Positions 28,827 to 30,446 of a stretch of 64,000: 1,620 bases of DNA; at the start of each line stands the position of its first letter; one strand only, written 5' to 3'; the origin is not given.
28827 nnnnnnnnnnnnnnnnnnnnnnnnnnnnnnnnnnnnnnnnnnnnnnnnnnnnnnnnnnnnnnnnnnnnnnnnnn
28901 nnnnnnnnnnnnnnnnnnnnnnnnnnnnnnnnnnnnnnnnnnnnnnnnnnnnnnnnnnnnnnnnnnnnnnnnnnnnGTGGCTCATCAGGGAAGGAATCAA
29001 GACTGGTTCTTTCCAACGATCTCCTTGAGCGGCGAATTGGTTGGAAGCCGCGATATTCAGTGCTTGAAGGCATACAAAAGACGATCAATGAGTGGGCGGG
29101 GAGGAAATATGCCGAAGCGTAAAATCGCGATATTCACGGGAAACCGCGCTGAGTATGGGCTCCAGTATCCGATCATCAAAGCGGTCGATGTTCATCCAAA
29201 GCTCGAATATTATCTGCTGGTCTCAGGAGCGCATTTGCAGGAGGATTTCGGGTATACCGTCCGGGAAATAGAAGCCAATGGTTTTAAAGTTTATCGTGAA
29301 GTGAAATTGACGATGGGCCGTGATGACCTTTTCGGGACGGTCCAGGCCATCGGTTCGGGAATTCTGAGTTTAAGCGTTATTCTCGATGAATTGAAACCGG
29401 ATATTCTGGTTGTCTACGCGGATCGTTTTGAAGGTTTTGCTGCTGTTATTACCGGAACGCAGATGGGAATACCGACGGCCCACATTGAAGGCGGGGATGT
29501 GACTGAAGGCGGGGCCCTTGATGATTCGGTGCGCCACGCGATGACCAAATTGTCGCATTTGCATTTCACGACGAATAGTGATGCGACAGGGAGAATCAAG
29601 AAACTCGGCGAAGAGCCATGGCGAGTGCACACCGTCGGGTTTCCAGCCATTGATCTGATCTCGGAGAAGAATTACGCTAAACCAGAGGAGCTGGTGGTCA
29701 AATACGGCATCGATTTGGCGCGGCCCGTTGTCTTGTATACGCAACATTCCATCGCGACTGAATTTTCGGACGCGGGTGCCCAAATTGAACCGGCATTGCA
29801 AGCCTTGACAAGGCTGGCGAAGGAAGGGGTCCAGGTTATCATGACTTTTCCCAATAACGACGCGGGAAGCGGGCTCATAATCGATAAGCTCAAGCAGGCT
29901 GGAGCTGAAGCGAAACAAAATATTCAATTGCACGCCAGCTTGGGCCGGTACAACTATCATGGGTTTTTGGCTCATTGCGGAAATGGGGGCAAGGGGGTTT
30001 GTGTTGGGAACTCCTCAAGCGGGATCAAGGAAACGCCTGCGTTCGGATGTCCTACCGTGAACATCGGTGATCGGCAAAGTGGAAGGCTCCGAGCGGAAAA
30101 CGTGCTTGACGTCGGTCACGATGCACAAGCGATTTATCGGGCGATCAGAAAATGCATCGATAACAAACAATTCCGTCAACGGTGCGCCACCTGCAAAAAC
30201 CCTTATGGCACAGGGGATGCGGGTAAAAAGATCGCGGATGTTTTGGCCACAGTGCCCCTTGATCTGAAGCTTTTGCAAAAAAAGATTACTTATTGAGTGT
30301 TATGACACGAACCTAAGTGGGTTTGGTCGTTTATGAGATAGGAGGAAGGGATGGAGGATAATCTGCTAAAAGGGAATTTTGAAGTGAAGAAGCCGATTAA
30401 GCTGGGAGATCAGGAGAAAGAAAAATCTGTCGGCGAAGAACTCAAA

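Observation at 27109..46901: Two complete nonulosonic-acid synthase sets (two NeuB, two NeuC) in one operon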

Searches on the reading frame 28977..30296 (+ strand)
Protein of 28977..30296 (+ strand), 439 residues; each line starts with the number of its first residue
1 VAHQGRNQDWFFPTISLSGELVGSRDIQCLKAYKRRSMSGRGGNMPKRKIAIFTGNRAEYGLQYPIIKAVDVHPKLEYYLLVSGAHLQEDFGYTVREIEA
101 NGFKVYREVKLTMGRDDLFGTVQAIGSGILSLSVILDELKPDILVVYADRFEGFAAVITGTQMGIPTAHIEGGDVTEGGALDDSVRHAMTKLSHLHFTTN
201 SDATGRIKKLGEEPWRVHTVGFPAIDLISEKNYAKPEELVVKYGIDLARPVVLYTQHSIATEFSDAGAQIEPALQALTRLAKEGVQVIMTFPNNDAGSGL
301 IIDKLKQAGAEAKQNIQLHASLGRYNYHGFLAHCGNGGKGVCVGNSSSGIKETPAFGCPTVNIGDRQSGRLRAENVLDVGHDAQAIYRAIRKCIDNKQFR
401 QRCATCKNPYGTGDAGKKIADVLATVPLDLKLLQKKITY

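Call 4: search_protein_families(library=ncbifam, proteins=[window:28977-30296:+], max_evalue=0.00001)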
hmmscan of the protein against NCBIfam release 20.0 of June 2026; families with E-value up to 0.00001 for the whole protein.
window:28977-30296:+ (439 aa): 2 families
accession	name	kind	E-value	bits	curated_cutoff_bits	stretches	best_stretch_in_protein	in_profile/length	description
TIGR03568.1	NeuC_NnaA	equivalog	8.7e-114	380.2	235.9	1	48-423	1-365/365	UDP-N-acetylglucosamine 2-epimerase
TIGR00236.1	wecB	equivalog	4.7e-23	81.9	210.15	1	49-423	2-362/366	non-hydrolyzing UDP-N-acetylglucosamine 2-epimerase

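Call 14: search_solved_structures(query=window:29109-30296:+, show_alignments=1)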
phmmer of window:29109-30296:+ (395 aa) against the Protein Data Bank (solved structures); distinct sequences matched with E-value up to 0.001: 25.
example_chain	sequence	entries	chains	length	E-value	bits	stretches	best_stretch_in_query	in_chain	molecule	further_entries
5xvs_A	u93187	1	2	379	2.6e-69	237.7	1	4-384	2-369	GDP/UDP-N,N'-diacetylbacillosamine 2-epimerase (Hydrolyzing)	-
5zlr_A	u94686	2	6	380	2.6e-69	237.7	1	4-384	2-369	GDP/UDP-N,N'-diacetylbacillosamine 2-epimerase (Hydrolyzing)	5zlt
4zht_A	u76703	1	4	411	3.9e-52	181.2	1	3-393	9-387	Bifunctional UDP-N-acetylglucosamine 2-epimerase/N-acetylmannosamine kinase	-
5enz_A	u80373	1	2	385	2.8e-13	53.3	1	4-377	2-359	UDP-GlcNAc 2-epimerase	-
4fkz_A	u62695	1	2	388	6.2e-12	48.8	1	2-379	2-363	UDP-N-acetylglucosamine 2-epimerase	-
1o6c_A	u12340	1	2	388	6.2e-12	48.8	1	2-379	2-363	UDP-N-acetylglucosamine 2-epimerase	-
8ahe_A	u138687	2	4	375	6.8e-12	48.7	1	5-379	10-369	UDP-N-acetylglucosamine 2-epimerase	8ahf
3beo_A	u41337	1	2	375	6.8e-12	48.7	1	5-379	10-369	UDP-N-acetylglucosamine 2-epimerase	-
6vlb_A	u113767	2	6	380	1.6e-11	47.5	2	78-182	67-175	UDP-N-acetylglucosamine 2-epimerase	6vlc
9cm8_A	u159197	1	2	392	2.6e-09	40.2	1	5-378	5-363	UDP-N-acetylglucosamine 2-epimerase (non-hydrolyzing)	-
5dld_A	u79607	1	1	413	3.2e-09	39.9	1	4-383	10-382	UDP-N-Acetylglucosamine 2-epimerase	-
3ot5_A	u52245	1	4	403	9.5e-09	38.4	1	4-376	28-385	UDP-N-acetylglucosamine 2-epimerase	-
1v4v_A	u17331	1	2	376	1.4e-08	37.8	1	302-377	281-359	UDP-N-Acetylglucosamine 2-Epimerase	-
7vza_A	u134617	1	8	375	4.6e-08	36.1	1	5-183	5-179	Putative UDP-N-acetylglucosamine 2-epimerase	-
3dzc_A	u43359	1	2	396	4.9e-08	36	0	302-380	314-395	UDP-N-acetylglucosamine 2-epimerase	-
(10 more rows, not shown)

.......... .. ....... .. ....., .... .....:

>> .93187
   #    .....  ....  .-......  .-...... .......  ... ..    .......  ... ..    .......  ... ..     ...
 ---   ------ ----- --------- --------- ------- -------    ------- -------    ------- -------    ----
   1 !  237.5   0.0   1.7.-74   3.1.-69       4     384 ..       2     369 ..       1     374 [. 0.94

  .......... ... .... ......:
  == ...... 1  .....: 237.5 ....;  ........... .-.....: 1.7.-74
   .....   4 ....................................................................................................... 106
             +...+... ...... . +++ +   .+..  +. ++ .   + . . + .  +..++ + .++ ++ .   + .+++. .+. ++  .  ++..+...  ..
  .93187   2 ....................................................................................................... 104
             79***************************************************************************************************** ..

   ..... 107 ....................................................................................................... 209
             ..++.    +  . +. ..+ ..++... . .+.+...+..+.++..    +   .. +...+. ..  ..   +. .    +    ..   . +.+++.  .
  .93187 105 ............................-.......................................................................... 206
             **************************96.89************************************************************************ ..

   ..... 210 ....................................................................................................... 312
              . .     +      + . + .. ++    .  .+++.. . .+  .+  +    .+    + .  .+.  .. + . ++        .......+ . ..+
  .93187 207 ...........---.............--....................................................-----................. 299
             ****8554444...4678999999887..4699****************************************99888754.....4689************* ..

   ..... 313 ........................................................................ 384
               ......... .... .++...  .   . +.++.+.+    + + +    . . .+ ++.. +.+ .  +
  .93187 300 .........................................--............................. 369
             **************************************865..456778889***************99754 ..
